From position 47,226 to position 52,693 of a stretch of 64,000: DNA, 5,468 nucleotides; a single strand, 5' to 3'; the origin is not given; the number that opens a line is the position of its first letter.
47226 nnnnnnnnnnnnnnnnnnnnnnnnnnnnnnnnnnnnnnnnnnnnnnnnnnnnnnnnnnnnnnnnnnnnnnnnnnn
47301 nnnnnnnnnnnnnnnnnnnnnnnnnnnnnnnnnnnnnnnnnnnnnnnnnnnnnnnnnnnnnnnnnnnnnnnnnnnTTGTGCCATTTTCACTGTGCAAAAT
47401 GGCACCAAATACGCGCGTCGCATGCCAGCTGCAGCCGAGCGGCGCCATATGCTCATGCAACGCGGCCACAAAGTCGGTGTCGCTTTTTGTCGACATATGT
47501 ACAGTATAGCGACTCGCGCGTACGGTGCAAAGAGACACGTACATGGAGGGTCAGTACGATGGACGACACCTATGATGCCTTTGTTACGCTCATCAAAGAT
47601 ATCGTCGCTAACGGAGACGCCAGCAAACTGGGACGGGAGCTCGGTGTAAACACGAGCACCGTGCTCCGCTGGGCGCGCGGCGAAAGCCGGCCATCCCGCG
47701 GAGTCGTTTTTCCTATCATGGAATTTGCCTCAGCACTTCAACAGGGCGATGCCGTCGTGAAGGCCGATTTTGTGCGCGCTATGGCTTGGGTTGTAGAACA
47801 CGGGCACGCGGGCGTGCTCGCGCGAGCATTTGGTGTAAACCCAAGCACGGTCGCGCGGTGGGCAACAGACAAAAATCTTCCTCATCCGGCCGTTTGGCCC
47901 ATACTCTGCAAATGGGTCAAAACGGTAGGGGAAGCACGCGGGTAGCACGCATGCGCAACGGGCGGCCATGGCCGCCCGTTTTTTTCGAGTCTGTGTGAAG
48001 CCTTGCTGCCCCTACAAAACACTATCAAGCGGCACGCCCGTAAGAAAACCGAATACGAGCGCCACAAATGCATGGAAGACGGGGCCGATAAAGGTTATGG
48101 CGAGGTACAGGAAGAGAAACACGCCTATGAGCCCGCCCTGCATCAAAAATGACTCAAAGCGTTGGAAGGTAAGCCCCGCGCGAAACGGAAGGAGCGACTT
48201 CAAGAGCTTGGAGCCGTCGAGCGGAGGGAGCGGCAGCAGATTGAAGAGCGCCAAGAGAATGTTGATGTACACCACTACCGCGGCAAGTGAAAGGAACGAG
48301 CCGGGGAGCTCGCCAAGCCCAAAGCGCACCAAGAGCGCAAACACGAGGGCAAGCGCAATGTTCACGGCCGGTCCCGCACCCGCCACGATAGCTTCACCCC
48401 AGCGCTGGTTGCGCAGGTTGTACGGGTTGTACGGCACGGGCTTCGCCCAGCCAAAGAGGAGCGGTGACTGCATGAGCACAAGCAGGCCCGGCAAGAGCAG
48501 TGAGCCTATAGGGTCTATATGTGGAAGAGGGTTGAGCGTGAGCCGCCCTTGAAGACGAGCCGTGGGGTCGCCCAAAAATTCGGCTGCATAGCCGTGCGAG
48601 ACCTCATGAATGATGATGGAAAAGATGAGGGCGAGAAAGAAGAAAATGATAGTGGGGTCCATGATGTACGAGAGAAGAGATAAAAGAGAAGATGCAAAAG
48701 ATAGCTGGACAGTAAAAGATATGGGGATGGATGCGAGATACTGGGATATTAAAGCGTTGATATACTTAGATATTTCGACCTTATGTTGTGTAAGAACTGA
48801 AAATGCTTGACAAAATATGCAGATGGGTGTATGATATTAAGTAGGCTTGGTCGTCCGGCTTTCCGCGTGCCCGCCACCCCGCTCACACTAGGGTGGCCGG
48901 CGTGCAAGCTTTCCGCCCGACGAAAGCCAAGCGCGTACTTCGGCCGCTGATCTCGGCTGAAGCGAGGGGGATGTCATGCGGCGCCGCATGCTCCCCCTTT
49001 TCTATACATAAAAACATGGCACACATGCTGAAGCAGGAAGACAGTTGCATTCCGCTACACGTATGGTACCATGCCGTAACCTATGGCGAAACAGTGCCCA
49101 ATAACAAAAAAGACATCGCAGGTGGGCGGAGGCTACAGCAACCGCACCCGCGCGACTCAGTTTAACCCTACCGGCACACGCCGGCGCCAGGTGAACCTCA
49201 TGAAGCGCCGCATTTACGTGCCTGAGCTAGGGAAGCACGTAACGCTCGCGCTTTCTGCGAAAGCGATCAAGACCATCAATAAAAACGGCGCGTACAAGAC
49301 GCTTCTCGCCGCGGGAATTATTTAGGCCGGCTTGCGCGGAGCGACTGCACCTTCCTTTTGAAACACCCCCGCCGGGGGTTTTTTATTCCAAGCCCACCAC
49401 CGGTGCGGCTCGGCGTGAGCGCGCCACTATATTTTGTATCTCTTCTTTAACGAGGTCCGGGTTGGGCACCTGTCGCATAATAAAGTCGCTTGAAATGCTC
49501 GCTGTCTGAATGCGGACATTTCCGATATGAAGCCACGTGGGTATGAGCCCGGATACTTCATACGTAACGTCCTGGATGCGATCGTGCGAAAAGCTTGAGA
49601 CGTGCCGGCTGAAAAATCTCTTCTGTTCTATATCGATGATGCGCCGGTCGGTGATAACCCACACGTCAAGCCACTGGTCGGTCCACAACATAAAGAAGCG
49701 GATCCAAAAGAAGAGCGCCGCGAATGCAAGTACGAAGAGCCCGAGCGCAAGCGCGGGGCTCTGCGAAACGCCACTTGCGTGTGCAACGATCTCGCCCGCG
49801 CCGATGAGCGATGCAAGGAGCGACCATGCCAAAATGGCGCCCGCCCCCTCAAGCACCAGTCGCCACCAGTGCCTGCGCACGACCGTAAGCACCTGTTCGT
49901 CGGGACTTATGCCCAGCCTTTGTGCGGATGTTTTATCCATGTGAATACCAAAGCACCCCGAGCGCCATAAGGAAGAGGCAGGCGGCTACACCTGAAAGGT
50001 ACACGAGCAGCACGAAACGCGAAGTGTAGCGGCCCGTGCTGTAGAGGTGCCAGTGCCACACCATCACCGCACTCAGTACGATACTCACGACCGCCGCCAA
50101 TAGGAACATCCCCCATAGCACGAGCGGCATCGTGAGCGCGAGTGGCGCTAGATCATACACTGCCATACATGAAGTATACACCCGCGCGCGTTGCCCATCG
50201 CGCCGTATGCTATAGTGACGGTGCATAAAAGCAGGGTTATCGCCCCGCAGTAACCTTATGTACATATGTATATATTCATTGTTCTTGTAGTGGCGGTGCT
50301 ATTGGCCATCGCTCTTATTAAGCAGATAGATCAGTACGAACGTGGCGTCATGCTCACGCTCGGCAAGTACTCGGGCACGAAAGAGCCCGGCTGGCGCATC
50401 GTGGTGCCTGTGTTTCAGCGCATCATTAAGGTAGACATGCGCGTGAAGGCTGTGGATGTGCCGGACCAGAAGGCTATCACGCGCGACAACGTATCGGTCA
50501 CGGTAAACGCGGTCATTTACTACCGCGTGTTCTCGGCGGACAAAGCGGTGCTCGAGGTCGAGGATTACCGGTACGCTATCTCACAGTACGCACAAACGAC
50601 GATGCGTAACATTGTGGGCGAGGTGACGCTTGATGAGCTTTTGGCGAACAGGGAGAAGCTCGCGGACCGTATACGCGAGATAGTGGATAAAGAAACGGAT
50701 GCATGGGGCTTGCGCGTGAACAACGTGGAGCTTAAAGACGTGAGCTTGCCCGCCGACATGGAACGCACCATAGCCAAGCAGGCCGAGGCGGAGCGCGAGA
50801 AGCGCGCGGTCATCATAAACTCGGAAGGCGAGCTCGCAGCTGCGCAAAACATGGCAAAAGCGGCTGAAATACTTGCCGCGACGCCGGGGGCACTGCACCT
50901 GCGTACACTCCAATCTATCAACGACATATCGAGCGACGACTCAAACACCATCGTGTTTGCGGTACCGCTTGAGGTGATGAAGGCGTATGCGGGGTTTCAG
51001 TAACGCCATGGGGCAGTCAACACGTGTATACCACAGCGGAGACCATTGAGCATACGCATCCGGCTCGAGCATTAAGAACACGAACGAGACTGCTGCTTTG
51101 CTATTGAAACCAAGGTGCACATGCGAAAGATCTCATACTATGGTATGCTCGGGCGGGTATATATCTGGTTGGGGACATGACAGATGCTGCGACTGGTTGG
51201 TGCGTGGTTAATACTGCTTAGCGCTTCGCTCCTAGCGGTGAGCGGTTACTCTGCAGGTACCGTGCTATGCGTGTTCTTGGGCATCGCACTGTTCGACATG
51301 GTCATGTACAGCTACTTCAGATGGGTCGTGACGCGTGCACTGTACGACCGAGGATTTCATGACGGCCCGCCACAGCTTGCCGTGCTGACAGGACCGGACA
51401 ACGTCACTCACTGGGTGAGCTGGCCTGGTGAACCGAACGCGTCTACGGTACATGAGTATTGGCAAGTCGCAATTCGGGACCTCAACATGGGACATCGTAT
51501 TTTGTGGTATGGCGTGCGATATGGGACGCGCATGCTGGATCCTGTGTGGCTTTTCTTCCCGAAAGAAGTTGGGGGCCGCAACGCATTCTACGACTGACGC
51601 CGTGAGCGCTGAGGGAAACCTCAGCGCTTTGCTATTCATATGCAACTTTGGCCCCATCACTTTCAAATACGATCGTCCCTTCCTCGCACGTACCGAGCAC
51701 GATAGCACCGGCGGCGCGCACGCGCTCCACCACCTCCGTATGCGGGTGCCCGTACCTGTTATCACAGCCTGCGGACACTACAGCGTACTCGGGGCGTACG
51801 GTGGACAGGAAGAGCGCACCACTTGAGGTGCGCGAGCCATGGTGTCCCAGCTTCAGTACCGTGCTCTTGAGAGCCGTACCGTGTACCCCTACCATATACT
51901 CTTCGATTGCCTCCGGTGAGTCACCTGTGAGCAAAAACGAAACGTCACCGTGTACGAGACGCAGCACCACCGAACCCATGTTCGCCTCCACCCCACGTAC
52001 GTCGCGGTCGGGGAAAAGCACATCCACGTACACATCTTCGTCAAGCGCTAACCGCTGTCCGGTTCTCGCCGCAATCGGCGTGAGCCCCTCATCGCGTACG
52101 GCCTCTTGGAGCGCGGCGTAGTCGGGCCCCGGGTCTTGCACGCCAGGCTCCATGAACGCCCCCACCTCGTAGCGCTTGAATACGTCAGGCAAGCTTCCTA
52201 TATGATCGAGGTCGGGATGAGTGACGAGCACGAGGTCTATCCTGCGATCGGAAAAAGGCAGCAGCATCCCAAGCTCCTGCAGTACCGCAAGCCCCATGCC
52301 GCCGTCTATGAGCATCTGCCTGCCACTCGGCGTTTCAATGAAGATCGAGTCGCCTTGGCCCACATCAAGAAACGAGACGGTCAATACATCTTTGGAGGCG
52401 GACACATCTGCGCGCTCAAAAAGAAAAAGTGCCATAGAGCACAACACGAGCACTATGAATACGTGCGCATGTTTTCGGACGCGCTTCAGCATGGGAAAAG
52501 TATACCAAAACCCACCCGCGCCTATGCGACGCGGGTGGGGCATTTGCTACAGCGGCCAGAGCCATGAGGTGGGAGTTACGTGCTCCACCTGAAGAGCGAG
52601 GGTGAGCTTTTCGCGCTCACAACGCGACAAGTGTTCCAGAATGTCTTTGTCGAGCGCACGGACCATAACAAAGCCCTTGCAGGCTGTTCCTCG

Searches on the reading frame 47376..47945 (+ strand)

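Call 10: search_protein_families(library=pfam, proteins=[window:47376-47945:+], max_evalue=0.1)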
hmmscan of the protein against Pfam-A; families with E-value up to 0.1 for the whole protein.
window:47376-47945:+ (189 aa): 18 families
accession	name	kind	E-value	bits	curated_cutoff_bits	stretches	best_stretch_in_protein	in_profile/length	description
PF13560.12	HTH_31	-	1.1e-06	29.3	27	1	146-184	18-57/64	Helix-turn-helix domain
PF01381.28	HTH_3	-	7.3e-06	26.4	23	1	84-112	14-42/55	Helix-turn-helix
PF15943.11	YdaS_toxin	-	1.6e-05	25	30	0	76-115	5-44/65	Bacterial toxin YdaS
PF13518.12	HTH_28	-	1.9e-05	25.1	25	1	134-162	4-32/52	Helix-turn-helix domain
PF13384.12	HTH_23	-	9e-05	22.6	24.6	0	148-162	23-37/50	Homeodomain-like domain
PF14549.12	P22_Cro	-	0.00077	19.6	30.2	0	143-171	10-36/60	DNA-binding transcriptional regulator Cro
PF07618.16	DUF1580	-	0.00089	19.3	24.4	0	82-111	5-32/57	Protein of unknown function (DUF1580)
PF05269.17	Phage_CII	-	0.0015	19.2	21.3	0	81-118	25-61/91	Bacteriophage CII protein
PF23125.1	Xre-MbcA-ParS_M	-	0.0034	17.5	27.8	0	82-115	4-43/51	Antitoxin Xre/MbcA/ParS-like, middle domain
PF04218.19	CENP-B_N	-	0.0039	17.2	21.2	0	148-166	28-46/53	CENP-B N-terminal DNA-binding domain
PF12728.13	HTH_17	-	0.0048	17.6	27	0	149-170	8-29/51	Helix-turn-helix domain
PF13936.12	HTH_38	-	0.013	15.7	27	0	148-161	26-39/44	Helix-turn-helix domain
PF00376.29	MerR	-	0.045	14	28.2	0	146-165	3-22/38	MerR family regulatory protein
PF07022.19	Phage_CI_repr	-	0.061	14.1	22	0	80-107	13-40/65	Bacteriophage CI repressor helix-turn-helix domain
PF13404.12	HTH_AsnC-type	-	0.064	13.5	27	0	83-98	21-36/42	AsnC-type helix-turn-helix domain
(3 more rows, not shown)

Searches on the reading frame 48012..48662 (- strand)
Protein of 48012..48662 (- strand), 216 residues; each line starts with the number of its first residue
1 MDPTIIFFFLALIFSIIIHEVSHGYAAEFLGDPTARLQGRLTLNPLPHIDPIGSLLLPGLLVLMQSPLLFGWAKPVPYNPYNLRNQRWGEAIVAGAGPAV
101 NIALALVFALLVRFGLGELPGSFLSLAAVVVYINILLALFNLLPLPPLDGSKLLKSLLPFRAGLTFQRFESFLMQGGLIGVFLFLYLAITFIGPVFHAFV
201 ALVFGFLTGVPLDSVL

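Call 10: search_protein_families(library=pfam, proteins=[window:48012-48662:-], max_evalue=0.1)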
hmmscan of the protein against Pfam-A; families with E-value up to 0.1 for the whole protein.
window:48012-48662:- (216 aa): 2 families
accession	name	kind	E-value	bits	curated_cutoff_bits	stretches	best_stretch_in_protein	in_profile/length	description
PF02163.28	Peptidase_M50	-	2.7e-14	53.5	27.2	3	123-182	159-219/221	Peptidase family M50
PF13755.11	Sensor_TM1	-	0.013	15.7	26.6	1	157-179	34-56/68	Sensor N-terminal transmembrane domain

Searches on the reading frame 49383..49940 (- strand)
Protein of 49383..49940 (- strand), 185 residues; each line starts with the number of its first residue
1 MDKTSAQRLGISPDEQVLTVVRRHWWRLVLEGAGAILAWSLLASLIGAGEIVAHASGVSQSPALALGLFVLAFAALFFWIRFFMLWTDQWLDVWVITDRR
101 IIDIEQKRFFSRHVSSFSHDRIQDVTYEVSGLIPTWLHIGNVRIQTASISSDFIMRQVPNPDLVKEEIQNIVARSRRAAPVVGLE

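Call 68: search_protein_families(library=pfam, proteins=[window:49383-49940:-], max_evalue=0.001)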
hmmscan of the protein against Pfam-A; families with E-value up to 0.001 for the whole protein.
window:49383-49940:- (185 aa): 2 families
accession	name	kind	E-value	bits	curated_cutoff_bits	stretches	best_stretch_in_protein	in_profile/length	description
PF03703.20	bPH_2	-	2.3e-08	34.6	22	1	94-167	6-77/78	Bacterial PH domain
PF14470.12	bPH_3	-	0.00038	21.3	23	1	92-128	23-59/95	Bacterial PH domain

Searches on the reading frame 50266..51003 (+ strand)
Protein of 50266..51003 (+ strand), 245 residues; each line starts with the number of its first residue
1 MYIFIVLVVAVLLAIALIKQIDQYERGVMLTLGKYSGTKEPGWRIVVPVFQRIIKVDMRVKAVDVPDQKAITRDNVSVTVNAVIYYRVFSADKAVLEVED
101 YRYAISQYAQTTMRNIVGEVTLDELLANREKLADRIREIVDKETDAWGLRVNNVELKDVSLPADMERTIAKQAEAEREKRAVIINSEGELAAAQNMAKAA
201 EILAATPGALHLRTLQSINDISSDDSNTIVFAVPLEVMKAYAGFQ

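Call 68: search_protein_families(library=pfam, proteins=[window:50266-51003:+], max_evalue=0.001)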
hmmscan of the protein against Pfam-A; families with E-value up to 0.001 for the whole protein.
window:50266-51003:+ (245 aa): 2 families
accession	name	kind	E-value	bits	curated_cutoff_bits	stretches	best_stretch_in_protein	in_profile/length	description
PF01145.31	Band_7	-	6e-44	150.6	23.6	1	20-189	2-175/176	SPFH domain / Band 7 family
PF13421.11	Band_7_1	-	2.8e-07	30.8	24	1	100-174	132-208/211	SPFH domain-Band 7 family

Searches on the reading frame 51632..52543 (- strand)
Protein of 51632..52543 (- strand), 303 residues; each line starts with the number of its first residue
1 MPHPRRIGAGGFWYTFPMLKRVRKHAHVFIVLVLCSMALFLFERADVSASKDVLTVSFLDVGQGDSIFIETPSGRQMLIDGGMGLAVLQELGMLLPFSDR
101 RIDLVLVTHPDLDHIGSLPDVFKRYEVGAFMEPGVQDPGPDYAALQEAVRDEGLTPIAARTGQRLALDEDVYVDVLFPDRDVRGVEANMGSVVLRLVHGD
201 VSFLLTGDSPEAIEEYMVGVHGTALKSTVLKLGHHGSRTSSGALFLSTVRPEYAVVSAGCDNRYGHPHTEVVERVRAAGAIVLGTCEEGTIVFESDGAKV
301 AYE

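Call 68: search_protein_families(library=pfam, proteins=[window:51632-52543:-], max_evalue=0.001)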
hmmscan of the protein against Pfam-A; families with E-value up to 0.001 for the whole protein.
window:51632-52543:- (303 aa): 2 families
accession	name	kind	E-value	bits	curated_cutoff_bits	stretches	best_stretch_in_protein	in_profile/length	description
PF00753.33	Lactamase_B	-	8.1e-19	68.8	22.7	1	60-259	2-195/196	Metallo-beta-lactamase superfamily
PF12706.13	Lactamase_B_2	-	0.00011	22.3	27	1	75-136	1-67/200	Beta-lactamase superfamily domain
